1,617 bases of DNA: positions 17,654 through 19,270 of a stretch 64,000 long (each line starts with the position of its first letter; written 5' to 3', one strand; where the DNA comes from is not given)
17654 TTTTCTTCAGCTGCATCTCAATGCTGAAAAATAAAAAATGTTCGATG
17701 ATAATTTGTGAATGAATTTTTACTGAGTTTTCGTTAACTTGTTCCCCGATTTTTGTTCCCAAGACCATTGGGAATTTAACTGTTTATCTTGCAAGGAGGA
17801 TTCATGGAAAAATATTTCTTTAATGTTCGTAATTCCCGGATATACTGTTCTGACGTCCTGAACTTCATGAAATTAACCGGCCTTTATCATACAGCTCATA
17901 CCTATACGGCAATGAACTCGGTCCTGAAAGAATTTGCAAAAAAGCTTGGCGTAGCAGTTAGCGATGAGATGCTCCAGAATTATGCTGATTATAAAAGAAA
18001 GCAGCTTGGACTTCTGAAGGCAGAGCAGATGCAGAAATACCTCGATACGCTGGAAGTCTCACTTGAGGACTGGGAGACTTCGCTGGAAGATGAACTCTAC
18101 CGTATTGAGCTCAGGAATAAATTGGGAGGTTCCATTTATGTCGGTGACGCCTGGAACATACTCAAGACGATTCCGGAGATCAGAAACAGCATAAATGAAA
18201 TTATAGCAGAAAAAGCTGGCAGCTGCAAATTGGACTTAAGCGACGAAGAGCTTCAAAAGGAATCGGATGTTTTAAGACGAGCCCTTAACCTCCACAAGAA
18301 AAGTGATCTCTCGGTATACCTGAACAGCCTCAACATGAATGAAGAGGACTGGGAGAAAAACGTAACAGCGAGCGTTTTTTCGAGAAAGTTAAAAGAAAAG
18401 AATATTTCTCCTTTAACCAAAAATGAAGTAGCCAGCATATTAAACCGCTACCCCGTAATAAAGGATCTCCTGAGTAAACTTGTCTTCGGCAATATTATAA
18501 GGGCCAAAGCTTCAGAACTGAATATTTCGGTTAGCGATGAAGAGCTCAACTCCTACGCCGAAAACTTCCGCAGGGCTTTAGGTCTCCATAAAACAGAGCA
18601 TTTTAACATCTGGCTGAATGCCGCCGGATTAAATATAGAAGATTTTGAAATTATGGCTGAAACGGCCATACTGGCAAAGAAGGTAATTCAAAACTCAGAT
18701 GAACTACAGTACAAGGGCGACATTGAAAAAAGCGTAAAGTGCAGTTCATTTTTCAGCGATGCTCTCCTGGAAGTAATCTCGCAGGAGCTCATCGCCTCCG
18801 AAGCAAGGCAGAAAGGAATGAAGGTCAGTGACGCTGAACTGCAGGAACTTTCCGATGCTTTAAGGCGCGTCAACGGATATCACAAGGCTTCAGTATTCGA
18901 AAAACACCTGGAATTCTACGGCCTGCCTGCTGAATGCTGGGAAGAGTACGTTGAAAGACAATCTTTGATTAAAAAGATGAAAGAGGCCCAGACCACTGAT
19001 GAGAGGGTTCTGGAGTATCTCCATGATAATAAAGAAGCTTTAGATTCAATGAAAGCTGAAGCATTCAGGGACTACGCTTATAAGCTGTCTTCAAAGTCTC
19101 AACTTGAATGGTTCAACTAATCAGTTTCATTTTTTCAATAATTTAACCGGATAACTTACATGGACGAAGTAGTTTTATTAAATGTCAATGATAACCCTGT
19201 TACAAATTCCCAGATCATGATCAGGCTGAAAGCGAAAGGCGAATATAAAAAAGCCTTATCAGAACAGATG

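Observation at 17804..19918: Signal-peptide-less SurA-N-like 4x repeat protein plus a parvulin directly downstream of the precursors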

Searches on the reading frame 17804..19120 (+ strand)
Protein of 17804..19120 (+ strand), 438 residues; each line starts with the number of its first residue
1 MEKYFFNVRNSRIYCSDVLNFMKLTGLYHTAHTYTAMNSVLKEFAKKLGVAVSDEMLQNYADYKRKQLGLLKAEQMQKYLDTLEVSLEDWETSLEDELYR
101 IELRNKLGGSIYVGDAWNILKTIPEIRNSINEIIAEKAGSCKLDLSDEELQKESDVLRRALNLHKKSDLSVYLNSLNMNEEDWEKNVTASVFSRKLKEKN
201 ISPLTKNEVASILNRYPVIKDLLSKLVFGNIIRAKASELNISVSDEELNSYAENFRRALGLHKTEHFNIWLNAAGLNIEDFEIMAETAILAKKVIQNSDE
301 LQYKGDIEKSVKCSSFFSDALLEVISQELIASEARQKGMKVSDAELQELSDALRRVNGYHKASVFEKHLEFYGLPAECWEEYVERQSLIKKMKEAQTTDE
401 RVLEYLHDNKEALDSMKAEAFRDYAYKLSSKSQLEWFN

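Call 3: search_protein_families(library=pfam, proteins=[window:17804-19120:+], max_evalue=0.1)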
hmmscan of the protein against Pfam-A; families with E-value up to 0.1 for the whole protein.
window:17804-19120:+ (438 aa): 7 families
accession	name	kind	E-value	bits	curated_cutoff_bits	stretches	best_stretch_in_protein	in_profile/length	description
PF13624.11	SurA_N_3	-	1.5e-15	57.8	27.2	3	317-392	84-161/162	SurA-like N-terminal domain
PF13623.11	SurA_N_2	-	3e-09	37.3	28.5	1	316-350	85-119/145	SurA-like N-terminal domain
PF09312.16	SurA_N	-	1.6e-06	28.7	30.8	0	220-281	44-104/118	SurA N-terminal domain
PF09817.14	Zwilch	-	0.0023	16.9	25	1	305-408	406-505/568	RZZ complex, subunit zwilch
PF25137.1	ADH_Fe_C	-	0.0082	16.3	27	1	148-214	126-191/194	Fe-containing alcohol dehydrogenase family, C-terminal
PF03221.22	HTH_Tnp_Tc5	-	0.018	15.4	22.2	0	46-62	16-32/66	Tc5 transposase DNA-binding domain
PF22617.1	HCS_D2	-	0.04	14.7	27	0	223-257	42-76/82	Homocitrate synthase post-HMGL domain-like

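Call 4: search_protein_families(library=ncbifam, proteins=[window:17804-19120:+], max_evalue=0.1)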
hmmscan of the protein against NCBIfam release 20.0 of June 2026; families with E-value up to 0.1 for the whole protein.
window:17804-19120:+ (438 aa): 3 families
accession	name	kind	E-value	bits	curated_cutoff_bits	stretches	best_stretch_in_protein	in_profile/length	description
TIGR04500.1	PpiC_rel_mature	subfamily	1.6e-28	99.9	180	4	323-417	119-212/340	TIGR04500 family putative peptide maturation system protein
NF000809.0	PRK00059.1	equivalog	7e-11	42.1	303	2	219-297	86-167/336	peptidylprolyl isomerase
NF008038.0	PRK10770.1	equivalog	0.0021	16.9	394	0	35-106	74-144/431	peptidylprolyl isomerase SurA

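Call 14: find_homologous_proteins(query=window:17804-19120:+, max_evalue=0.00001)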
Query window:17804-19120:+ (438 aa): 9 proteins with E <= 0.00001 among 8000 candidates.
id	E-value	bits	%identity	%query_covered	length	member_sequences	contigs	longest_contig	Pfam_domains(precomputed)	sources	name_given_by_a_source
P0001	1.2e-280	948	100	100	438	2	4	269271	PF13624.12,PF13623.12,PF09312.17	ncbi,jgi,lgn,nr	ncbi:MAG: hypothetical protein HF314_07430 [Ignavibacteria bacterium]|jgi:hypothetical protein|nr:hy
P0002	2.1e-228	776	79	100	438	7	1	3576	PF13624.12,PF09312.17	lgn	-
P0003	5.2e-208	709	76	95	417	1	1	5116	PF13624.12,PF09312.17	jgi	jgi:hypothetical protein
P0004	9.3e-163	560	57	100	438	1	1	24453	PF13624.12,PF13623.12,PF09312.17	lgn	-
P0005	1.1e-156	540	56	100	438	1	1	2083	PF13624.12,PF13623.12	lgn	-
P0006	6.4e-130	452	48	100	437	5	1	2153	-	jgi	jgi:hypothetical protein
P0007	4.8e-87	311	38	100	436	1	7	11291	PF13624.12,PF05698.20,PF09312.17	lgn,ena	-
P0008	3.1e-76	275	37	93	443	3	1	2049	PF13624.12,PF05698.20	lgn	-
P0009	3.8e-69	252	36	89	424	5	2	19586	PF13624.12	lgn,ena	-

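Call 15: find_encoding_contigs(protein=P0004, flank=10000, max_places=3)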
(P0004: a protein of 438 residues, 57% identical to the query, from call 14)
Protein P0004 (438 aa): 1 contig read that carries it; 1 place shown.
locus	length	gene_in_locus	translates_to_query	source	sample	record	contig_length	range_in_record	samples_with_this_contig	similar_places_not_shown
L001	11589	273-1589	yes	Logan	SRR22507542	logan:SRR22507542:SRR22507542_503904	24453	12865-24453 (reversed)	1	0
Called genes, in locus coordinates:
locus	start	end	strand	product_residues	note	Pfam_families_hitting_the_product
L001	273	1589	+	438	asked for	PF13623:SurA_N_2 (faint), PF13624:SurA_N_3 (faint), PF09312:SurA_N (faint)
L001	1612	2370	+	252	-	PF13616:Rotamase_3, PF13145:Rotamase_2 (weak), PF00639:Rotamase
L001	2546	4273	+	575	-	PF08757:CotH, PF18962:Por_Secre_tail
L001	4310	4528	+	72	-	-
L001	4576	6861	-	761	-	PF13620:CarboxypepD_reg, PF13715:CarbopepD_reg_2, PF07715:Plug (weak), PF00593:TonB_dep_Rec_b-barrel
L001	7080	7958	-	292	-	PF00892:EamA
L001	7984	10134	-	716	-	PF07715:Plug, PF00593:TonB_dep_Rec_b-barrel, PF14905:OMP_b-brl_3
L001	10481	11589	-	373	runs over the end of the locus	PF12833:HTH_18, PF00165:HTH_AraC (weak)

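Call 16: find_encoding_contigs(protein=P0007, flank=10000, max_places=3)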
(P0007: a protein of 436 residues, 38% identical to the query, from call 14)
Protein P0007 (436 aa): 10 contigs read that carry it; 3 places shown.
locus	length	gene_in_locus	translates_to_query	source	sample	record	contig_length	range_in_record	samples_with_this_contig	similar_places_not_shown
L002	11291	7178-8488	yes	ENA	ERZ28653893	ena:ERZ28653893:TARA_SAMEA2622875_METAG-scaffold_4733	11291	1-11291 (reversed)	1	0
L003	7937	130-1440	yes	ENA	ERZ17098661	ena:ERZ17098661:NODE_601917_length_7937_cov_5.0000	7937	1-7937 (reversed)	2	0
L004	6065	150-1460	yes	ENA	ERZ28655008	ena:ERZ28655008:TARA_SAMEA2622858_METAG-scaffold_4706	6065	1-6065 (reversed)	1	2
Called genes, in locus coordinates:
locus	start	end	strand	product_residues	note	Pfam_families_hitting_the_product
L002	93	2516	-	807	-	PF17900:Peptidase_M1_N (weak), PF01433:Peptidase_M1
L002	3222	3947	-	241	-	PF00081:Sod_Fe_N, PF02777:Sod_Fe_C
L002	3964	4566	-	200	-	PF01914:MarC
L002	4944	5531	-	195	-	-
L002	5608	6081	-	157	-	-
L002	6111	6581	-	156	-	-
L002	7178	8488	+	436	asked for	PF05698:Trigger_C (faint), PF13624:SurA_N_3 (faint), PF09312:SurA_N (faint)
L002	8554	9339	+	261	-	PF13624:SurA_N_3 (weak), PF00639:Rotamase (weak)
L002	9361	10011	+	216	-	PF01325:Fe_dep_repress, PF01047:MarR (weak), PF02742:Fe_dep_repr_C, PF04023:FeoA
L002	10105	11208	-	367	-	PF01642:MM_CoA_mutase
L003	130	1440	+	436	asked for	PF05698:Trigger_C (faint), PF13624:SurA_N_3 (faint), PF09312:SurA_N (faint)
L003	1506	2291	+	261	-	PF13624:SurA_N_3 (weak), PF00639:Rotamase (weak)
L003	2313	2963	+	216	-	PF01325:Fe_dep_repress, PF01047:MarR (weak), PF02742:Fe_dep_repr_C, PF04023:FeoA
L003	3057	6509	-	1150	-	PF02310:B12-binding, PF03308:MeaB, PF02492:cobW (weak), PF01642:MM_CoA_mutase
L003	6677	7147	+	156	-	PF03703:bPH_2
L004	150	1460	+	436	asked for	PF05698:Trigger_C (faint), PF13624:SurA_N_3 (faint), PF09312:SurA_N (faint)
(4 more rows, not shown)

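Call 17: find_encoding_contigs(protein=P0009, flank=10000, max_places=3)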
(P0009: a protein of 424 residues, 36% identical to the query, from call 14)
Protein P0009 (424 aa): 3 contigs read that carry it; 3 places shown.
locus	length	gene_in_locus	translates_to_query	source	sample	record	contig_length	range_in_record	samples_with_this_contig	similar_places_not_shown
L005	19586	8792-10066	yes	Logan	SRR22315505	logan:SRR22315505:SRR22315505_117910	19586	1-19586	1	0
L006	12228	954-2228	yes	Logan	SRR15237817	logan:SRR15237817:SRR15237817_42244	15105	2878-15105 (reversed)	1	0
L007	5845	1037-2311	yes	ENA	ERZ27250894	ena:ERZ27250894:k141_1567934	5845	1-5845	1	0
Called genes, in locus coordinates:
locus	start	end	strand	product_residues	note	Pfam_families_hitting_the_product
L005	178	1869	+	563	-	-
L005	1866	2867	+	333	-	-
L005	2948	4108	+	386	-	PF13568:OMP_b-brl_2, PF18935:DUF5683 (weak)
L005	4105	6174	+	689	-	PF23952:LRR_EndoS (weak), PF14580:LRR_9 (faint), PF23598:LRR_14 (faint), PF25019:LRR_R13L1-DRL21 (faint), PF12799:LRR_4 (weak), PF13855:LRR_8 (weak)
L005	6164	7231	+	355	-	-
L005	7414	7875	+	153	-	-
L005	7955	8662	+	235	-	-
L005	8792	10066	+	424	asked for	PF13624:SurA_N_3 (faint)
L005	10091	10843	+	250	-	PF13616:Rotamase_3, PF13145:Rotamase_2, PF00639:Rotamase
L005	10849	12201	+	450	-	PF26002:Beta-barrel_AprE (weak)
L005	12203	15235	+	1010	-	PF00027:cNMP_binding, PF02463:SMC_N (weak), PF00027:cNMP_binding, PF03412:Peptidase_C39, PF00664:ABC_membrane, PF00005:ABC_tran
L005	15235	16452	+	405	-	PF00158:Sigma54_activat, PF14532:Sigma54_activ_2, PF07728:AAA_5 (weak), PF25601:AAA_lid_14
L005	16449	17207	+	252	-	PF00497:SBP_bac_3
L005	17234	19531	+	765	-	-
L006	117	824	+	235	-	-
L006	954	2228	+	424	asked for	PF13624:SurA_N_3 (faint)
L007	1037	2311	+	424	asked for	PF13624:SurA_N_3 (faint)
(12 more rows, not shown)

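Call 23: search_solved_structures(query=window:17804-19120:+, max_evalue=1, show_alignments=2)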
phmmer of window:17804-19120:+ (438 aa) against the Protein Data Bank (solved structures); distinct sequences matched with E-value up to 1: 2.
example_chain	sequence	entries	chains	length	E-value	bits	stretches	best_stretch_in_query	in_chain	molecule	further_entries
7nen_A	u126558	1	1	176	0.056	15.9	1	231-332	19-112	Outer surface protein C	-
3fna_A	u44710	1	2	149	0.65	12.4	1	273-329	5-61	Possible arabinose 5-phosphate isomerase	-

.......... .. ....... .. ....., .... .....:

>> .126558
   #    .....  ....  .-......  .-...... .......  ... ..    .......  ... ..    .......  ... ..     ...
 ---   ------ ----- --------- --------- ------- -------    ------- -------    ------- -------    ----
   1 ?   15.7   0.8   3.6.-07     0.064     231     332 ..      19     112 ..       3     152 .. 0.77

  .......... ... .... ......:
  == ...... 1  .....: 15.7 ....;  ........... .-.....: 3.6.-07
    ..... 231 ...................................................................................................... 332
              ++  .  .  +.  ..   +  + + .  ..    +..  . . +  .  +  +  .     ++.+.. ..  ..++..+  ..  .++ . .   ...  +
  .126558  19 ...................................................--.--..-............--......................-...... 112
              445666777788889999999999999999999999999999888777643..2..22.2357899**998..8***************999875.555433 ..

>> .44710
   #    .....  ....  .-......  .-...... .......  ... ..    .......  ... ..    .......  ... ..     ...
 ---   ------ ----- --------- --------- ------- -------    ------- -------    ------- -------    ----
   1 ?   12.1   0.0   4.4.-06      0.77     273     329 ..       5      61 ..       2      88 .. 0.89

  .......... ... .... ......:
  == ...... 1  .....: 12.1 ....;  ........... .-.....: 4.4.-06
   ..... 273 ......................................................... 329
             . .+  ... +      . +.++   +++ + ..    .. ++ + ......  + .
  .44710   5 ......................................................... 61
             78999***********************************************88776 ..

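Call 30: find_related_loci(query=A2, collection=genome_contigs, flank=10000)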
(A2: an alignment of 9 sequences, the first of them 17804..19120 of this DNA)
Query A2 (438 aa) in genome_contigs; peptide patterns used: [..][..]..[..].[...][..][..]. (x = any residue, [..] = any of these).
40 stretches matched a pattern; 3 encode a relative of the query (tblastn E <= 1e-3); 3 distinct loci.
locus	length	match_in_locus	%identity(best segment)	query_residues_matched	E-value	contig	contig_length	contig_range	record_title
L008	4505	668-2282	37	3-429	3e-83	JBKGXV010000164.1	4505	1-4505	MAG: Chitinispirillaceae bacterium isolate C1M08_1 NODE_15590_length_4505_cov_20.479101, whole genome shotgun sequence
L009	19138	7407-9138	35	3-429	3e-79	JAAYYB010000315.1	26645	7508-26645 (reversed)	MAG: Fibrobacter sp. isolate AS06rmzACSIP_199 649553_AS06, whole genome shotgun sequence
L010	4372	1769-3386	35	3-429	5e-79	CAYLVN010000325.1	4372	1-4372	MAG TPA_asm: uncultured Fibrobacter sp. isolate SRP192927_co6_750 genome assembly, contig: NODE_57285_length_4372_cov_4.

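Call 42: predict_structure(alignment_id=A2)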
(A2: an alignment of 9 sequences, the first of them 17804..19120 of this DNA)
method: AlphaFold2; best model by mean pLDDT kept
length: 438 residues; sequences in the alignment: 9
mean_pLDDT: 79.4   pTM: 0.66
mean pLDDT of the five models: 79.4, 79.1, 77.0, 76.3, 73.5
residues with pLDDT >= 90: 69; 70-90: 283; 50-70: 68; < 50: 18
segments of 3 or more residues with pLDDT < 50: 108-111, 113-115, 430-438
pLDDT, mean of each block of 10 residues (from residue 1): 73 90 87 83 83 90 86 90 90 88 65 54 73 88 87 85 78 75 87 88 73 58 59 85 90 71 75 69 79 85 83 89 88 89 91 77 84 91 92 79 71 69 59 40
secondary structure, 60 per line:
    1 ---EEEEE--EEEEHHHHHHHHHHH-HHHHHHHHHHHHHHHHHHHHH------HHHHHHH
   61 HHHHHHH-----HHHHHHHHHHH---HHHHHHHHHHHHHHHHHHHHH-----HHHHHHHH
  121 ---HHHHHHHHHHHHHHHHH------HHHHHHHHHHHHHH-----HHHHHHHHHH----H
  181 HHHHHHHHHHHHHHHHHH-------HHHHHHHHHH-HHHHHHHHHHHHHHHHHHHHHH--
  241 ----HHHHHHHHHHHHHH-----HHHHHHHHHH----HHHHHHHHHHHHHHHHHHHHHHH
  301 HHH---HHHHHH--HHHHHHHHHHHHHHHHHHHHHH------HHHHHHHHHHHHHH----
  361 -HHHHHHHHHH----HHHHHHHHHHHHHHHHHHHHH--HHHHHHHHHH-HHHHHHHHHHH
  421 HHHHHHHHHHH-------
elements in order: E4-8 E11-14 H15-25 H27-47 H54-67 H73-83 H87-107 H113-120 H124-140 H147-160 H166-175 H180-198 H206-215 H217-238 H245-258 H264-273 H278-303 H307-312 H315-336 H343-356 H362-371 H376-396 H399-408 H410-431
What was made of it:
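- On SurA/PrsA-type chaperone (fold level): Not met for A, which has no parvulin domain (calls 3, 42).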

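Call 46: search_protein_representatives(alignment_id=A2)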
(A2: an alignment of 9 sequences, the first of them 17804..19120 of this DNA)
Query: 9 sequences, 437 profile positions. Proteins with E-value up to 0.001 (for the whole library): 570; up to 1e-10: 76; up to 1e-30: 10. The best 150 are listed.
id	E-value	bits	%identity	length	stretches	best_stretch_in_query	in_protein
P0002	9.3e-213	723.3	-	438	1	1-436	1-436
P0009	1.1e-179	614.4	-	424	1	5-428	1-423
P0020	3.2e-136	471.1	-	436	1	1-433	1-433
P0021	9.6e-132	456.4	-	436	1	1-434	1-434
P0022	2.2e-119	415.6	-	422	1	9-424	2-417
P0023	2.3e-118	412.3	-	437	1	11-430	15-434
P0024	5.8e-114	397.8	-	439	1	13-436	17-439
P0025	4.0e-101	355.5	-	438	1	3-436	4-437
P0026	5.5e-96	338.5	-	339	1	9-341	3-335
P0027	7.3e-75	268.9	-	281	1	157-434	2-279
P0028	3.5e-19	85.4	-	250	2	3-95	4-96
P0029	2.4e-17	79.4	-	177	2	235-298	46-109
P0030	2.2e-16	76.2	-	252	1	303-416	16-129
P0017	4.6e-16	75.2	-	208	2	3-107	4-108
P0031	7.1e-16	74.5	-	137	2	317-427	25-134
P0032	2.8e-15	72.6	-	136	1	305-428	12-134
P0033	6.3e-15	71.4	-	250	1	294-416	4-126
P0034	8.3e-15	71.0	-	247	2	1-110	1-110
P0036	2.2e-14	69.7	-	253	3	4-105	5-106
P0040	1.3e-13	67.1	-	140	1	297-412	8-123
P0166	1.9e-08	50.1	-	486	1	301-428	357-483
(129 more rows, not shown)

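Call 50: fold_search(model_id=the predicted structure, library=pdb)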
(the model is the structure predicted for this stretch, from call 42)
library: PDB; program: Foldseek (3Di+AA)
matches with E <= 10: 205; with E <= 0.001: 0
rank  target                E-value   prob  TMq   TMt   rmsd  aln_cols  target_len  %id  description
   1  9pfw                  2.9e-01  0.18  0.14  0.17  20.9       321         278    9  Crystal structure of selenomethionine-substituted N-oxygenase RohS from Pseudomonas syringae pv. tomato str. DC3000 (Pst (released 2026-04-01)
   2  8fhk_C                9.1e-01  0.04  0.09  0.08  29.8       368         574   13  Heterodimeric ABC transporter BmrCD in the occluded conformation bound to ATP: BmrCD_OC-ATP (released 2023-11-15)
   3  2pv3_A                9.9e-01  0.82  0.15  0.23  13.1       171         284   15  Crystallographic Structure of SurA fragment lacking the second peptidyl-prolyl isomerase domain complexed with peptide (released 2007-10-02)
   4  2nsa                  1.1e+00  0.60  0.15  0.34  19.4       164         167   19  Structures of and interactions between domains of trigger factor from Themotoga maritim (released 2007-03-27)
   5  3wfr_F                1.1e+00  0.07  0.11  0.11  23.3       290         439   14  tRNA processing enzyme complex 2 (released 2014-01-01)
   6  7n6g_3R               1.2e+00  0.04  0.09  0.10  48.5       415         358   13  C1 of central pair (released 2022-05-18)
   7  8hxx_K                1.2e+00  0.04  0.12  0.10  28.8       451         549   12  Cryo-EM structure of the histone deacetylase complex Rpd3S (released 2023-09-27)
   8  8etq                  1.3e+00  0.07  0.11  0.15  21.7       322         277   11  Designed pentafoil knot protein folded into a trefoil knot (released 2023-10-25)
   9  8vp5_A                1.3e+00  0.06  0.11  0.08  24.6       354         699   12  Cryo-EM structure of the ABC transporter PCAT1 bound with ADP and Substrate (released 2024-10-30)
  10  3wfp_A                1.5e+00  0.05  0.09  0.09  23.2       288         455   14  tRNA processing enzyme (apo form 2) (released 2014-01-01)
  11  8t1p_C                1.5e+00  0.04  0.11  0.09  29.2       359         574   14  Heterodimeric ABC transporter BmrCD in the occluded conformation bound to ADPVi: BmrCD_OC-ADPVi (released 2023-11-15)
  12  7zr1_C                1.6e+00  0.04  0.10  0.07  70.4       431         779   14  Chaetomium thermophilum Mre11-Rad50-Nbs1 complex bound to ATPyS (composite structure) (released 2023-01-11)
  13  1m5y_C                1.7e+00  0.21  0.17  0.19  16.6       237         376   14  Crystallographic Structure of SurA, a Molecular Chaperone that Facilitates Outer Membrane Porin Folding (released 2002-11-08)
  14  4s0f_A                1.7e+00  0.04  0.10  0.08  29.3       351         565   14  Crystal structure of the peptidase-containing ABC transporter PCAT1 E648Q mutant complexed with ATPgS in an occluded c (released 2015-07-22)
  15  1m5y_B                1.7e+00  0.21  0.17  0.19  16.7       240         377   14  Crystallographic Structure of SurA, a Molecular Chaperone that Facilitates Outer Membrane Porin Folding (released 2002-11-08)
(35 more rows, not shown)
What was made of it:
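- Closest known: Periplasmic or lipoprotein chaperones SurA, PrsA, PpiD, PEB4/Cj1289. Different: Whole-chain Foldseek of A finds nothing significant (call 50).
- Tried and rejected: I tried phmmer against PDB sequences (call 23) and Foldseek against PDB (call 50).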
